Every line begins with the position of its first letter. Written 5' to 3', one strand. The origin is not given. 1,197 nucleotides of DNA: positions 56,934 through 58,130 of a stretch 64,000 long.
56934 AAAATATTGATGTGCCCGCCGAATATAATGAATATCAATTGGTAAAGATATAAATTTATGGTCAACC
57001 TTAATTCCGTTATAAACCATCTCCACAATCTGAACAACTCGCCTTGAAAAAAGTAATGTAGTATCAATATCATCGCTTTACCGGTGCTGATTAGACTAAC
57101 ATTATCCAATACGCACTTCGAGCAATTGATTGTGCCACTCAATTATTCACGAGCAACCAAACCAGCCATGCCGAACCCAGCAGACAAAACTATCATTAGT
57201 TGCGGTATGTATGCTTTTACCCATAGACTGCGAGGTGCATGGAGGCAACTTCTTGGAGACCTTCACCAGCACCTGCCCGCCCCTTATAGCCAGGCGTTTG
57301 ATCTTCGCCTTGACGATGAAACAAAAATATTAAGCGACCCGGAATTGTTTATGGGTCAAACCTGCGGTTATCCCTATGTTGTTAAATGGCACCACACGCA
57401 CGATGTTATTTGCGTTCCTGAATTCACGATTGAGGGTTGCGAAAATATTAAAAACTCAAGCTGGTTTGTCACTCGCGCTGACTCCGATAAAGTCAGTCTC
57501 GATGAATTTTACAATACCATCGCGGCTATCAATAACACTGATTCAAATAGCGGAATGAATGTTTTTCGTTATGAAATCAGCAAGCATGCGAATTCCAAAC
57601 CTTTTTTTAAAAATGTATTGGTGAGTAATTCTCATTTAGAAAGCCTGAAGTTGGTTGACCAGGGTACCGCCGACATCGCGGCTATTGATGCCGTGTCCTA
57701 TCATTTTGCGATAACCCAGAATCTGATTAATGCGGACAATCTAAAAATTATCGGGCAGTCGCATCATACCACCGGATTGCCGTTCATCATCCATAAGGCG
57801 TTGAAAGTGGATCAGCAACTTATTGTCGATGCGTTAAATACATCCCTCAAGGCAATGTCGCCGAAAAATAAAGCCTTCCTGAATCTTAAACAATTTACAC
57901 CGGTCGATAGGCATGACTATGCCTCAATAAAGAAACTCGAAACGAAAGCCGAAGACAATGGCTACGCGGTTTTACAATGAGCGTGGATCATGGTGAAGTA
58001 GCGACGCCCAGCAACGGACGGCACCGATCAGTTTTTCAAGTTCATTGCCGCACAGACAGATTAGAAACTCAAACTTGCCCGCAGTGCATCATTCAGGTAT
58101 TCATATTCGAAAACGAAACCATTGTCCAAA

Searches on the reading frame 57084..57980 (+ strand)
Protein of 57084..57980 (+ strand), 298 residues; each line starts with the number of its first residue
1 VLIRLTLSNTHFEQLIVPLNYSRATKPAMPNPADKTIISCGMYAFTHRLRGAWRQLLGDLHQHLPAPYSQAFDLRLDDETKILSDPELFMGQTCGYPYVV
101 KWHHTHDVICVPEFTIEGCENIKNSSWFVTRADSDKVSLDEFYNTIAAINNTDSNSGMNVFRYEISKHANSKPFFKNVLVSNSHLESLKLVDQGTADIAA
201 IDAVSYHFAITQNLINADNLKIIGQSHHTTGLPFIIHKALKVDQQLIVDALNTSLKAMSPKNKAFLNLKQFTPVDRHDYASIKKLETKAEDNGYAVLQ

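Call 61: search_protein_families(library=pfam, proteins=[window:57084-57980:+], max_evalue=0.00001)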
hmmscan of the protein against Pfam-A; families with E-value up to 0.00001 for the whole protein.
window:57084-57980:+ (298 aa): 1 family
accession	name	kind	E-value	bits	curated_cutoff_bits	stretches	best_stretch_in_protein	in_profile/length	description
PF12974.12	Phosphonate-bd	-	5.4e-17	62.4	27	1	123-279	84-242/242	ABC transporter, phosphonate, periplasmic substrate-binding protein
